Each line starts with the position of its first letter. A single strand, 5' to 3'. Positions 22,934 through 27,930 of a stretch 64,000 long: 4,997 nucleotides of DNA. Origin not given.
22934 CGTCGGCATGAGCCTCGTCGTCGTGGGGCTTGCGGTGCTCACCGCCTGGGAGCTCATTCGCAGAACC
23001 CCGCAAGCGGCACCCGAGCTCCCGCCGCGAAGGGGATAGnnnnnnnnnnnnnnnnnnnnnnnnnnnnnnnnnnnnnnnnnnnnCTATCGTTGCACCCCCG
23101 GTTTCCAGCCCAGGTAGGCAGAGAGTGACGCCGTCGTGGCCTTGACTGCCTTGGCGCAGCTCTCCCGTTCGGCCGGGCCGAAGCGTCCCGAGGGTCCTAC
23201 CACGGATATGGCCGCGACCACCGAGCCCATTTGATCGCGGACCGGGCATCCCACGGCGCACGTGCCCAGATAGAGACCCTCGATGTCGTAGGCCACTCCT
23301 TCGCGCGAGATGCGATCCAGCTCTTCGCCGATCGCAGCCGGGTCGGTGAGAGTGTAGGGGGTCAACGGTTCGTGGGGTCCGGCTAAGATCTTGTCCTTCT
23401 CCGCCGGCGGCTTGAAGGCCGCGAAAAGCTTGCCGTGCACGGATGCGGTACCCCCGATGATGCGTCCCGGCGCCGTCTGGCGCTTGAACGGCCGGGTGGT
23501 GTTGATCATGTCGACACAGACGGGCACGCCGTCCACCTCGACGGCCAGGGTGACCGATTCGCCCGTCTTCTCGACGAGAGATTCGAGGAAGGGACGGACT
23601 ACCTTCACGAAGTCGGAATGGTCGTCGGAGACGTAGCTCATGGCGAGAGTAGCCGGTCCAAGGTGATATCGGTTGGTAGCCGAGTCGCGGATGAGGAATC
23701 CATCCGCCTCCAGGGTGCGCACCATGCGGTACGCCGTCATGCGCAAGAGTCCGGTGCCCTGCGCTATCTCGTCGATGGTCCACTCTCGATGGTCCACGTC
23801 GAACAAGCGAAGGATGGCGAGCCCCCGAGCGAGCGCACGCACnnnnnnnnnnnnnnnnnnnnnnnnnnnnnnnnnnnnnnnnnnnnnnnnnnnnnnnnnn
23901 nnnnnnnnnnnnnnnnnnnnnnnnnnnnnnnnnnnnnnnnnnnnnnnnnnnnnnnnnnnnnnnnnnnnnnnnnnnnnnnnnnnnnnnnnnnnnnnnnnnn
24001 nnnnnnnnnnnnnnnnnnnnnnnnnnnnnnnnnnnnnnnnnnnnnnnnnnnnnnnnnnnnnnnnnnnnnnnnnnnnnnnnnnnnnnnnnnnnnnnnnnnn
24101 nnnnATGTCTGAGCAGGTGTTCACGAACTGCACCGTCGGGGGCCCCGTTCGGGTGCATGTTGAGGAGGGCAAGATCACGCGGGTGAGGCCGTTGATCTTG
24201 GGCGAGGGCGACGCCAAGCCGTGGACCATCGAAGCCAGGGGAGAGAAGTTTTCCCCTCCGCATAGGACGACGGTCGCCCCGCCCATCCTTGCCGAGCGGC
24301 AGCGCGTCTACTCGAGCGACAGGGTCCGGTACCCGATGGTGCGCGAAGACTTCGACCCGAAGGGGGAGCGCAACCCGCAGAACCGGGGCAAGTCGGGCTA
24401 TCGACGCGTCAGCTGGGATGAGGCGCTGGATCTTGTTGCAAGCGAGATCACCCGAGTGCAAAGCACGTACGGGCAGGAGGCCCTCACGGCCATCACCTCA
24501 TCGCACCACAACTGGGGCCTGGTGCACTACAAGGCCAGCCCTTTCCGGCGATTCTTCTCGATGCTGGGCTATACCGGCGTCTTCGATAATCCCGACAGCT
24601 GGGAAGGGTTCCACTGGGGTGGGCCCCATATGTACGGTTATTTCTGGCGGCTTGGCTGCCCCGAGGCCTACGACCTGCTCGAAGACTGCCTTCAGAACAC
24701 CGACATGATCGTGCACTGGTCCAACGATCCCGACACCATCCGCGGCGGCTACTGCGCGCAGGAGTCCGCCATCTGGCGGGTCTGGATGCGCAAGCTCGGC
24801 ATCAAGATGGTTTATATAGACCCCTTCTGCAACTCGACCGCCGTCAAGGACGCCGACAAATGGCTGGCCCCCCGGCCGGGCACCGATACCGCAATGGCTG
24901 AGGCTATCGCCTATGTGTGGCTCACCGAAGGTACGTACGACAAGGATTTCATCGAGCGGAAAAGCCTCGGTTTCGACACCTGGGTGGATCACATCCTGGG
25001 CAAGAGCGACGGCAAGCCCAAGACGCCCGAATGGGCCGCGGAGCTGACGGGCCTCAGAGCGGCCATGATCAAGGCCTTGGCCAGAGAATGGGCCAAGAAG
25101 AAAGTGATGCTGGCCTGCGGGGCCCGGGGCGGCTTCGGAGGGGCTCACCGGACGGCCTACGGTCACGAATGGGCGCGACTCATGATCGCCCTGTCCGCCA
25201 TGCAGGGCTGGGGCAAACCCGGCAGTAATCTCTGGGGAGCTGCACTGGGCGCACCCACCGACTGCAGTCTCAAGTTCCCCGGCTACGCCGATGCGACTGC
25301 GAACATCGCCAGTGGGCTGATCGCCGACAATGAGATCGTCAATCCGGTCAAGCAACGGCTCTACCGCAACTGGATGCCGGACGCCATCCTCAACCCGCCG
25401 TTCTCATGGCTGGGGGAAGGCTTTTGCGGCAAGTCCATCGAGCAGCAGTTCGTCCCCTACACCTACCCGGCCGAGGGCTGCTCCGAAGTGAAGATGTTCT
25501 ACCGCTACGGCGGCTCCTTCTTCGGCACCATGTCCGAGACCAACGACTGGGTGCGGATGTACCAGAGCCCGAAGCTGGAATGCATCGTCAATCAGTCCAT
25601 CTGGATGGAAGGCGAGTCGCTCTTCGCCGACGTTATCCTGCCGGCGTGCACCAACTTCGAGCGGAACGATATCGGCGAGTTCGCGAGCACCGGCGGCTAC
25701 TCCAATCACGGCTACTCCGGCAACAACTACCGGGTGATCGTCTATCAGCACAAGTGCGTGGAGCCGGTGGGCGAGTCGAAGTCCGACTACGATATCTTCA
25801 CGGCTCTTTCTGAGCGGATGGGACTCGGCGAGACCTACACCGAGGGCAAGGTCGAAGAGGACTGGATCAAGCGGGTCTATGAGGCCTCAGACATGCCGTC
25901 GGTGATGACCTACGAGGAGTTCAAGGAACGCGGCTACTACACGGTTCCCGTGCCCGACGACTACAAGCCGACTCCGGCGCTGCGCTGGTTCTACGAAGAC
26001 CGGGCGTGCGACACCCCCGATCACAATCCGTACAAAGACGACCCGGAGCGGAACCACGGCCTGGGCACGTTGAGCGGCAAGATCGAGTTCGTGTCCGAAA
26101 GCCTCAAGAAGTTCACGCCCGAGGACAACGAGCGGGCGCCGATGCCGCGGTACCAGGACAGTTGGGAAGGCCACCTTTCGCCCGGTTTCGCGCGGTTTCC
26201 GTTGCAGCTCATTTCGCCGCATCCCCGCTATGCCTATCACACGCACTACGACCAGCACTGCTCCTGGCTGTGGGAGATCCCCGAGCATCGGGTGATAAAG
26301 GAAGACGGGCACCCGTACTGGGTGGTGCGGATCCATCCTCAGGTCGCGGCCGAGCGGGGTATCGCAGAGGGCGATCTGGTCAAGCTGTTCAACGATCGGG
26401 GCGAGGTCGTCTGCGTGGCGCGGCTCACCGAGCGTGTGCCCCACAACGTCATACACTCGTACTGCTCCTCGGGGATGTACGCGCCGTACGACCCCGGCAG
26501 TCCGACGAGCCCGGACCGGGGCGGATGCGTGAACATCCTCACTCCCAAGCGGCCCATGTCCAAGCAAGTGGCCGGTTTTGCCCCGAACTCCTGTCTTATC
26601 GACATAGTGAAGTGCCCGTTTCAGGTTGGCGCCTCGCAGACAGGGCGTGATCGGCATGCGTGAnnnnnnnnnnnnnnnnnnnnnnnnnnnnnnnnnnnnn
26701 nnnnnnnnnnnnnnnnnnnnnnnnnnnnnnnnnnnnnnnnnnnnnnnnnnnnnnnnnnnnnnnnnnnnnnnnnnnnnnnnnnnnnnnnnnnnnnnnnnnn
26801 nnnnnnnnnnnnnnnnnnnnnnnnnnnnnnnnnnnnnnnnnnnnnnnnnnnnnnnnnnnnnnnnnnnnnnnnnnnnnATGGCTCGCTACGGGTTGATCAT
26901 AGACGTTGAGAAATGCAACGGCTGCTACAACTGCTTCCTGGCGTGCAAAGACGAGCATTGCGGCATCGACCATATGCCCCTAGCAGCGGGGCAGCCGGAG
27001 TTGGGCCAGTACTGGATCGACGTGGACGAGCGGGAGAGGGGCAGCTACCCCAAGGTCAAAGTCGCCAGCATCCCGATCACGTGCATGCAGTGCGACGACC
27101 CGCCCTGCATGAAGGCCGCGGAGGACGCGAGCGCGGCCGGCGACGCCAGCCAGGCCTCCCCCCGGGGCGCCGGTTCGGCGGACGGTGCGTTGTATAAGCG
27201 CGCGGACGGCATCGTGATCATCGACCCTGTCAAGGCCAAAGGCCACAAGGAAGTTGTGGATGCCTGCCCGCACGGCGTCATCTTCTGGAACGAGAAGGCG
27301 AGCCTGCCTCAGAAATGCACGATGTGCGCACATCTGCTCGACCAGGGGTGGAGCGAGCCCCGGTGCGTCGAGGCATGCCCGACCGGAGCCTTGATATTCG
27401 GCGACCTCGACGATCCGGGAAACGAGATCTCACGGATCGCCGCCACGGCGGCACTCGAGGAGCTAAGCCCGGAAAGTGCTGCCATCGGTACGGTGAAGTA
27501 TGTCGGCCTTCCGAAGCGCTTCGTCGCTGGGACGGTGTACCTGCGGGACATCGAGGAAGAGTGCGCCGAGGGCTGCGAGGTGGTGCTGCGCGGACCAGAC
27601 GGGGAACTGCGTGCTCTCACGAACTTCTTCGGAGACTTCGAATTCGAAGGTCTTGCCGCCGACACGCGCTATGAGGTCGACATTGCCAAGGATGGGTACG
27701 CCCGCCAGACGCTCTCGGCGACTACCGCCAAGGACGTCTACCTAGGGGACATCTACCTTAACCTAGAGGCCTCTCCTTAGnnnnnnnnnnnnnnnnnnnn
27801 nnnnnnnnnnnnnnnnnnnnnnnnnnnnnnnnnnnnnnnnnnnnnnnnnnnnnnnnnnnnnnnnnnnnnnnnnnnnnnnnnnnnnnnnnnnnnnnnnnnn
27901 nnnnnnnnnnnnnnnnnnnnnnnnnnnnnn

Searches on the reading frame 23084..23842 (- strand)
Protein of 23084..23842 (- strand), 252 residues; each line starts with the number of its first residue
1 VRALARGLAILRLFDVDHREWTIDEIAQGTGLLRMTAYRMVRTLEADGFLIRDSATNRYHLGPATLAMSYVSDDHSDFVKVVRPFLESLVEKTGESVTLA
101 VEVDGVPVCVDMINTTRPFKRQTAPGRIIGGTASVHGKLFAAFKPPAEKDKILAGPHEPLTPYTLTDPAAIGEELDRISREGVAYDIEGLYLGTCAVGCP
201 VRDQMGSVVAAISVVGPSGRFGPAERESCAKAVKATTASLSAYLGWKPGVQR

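Call 87: search_protein_families(library=pfam, proteins=[window:23084-23842:-], max_evalue=0.00001)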
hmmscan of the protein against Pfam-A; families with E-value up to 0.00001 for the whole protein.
window:23084-23842:- (252 aa): 2 families
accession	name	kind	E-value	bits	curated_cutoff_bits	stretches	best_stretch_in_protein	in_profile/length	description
PF01614.24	IclR_C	-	1.4e-30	106.6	24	1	75-241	6-173/174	Bacterial transcriptional regulator IclR C-terminal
PF09339.16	HTH_IclR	-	9.9e-12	44.9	22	1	3-53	1-51/52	IclR helix-turn-helix domain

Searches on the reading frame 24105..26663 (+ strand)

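Call 74: search_protein_families(library=pfam, proteins=[window:24105-26663:+], max_evalue=0.000001)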
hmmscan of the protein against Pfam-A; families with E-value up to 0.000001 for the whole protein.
window:24105-26663:+ (852 aa): 3 families
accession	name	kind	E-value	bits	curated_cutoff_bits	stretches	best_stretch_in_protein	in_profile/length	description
PF00384.28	Molybdopterin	-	2e-31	109.8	24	1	73-571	1-353/353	Molybdopterin oxidoreductase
PF21423.2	AhtL-like_1st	-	3.3e-20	71.8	27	1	13-65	1-53/55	Pyrogallol hydroxytransferase large subunit-like, domain 1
PF01568.27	Molydop_binding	-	1.7e-16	60.7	26.8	1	700-826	1-105/110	Molydopterin dinucleotide binding domain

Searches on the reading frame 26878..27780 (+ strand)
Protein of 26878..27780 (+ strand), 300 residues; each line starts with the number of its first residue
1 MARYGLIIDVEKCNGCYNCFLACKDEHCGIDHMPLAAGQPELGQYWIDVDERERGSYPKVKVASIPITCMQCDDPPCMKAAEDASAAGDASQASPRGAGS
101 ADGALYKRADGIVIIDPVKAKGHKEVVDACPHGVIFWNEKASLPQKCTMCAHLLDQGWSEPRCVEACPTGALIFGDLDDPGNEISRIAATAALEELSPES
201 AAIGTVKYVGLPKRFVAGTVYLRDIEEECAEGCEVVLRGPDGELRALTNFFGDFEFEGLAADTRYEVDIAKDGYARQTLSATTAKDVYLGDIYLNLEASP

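Call 74: search_protein_families(library=pfam, proteins=[window:26878-27780:+], max_evalue=0.000001)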
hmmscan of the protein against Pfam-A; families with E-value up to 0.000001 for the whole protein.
window:26878-27780:+ (300 aa): 2 families
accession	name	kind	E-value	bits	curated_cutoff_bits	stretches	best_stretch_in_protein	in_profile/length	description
PF13247.11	Fer4_11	-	1.9e-21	76.6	26.2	1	62-176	3-99/100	4Fe-4S dicluster domain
PF12838.12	Fer4_7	-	1.7e-07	32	27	0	12-79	1-46/52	4Fe-4S dicluster domain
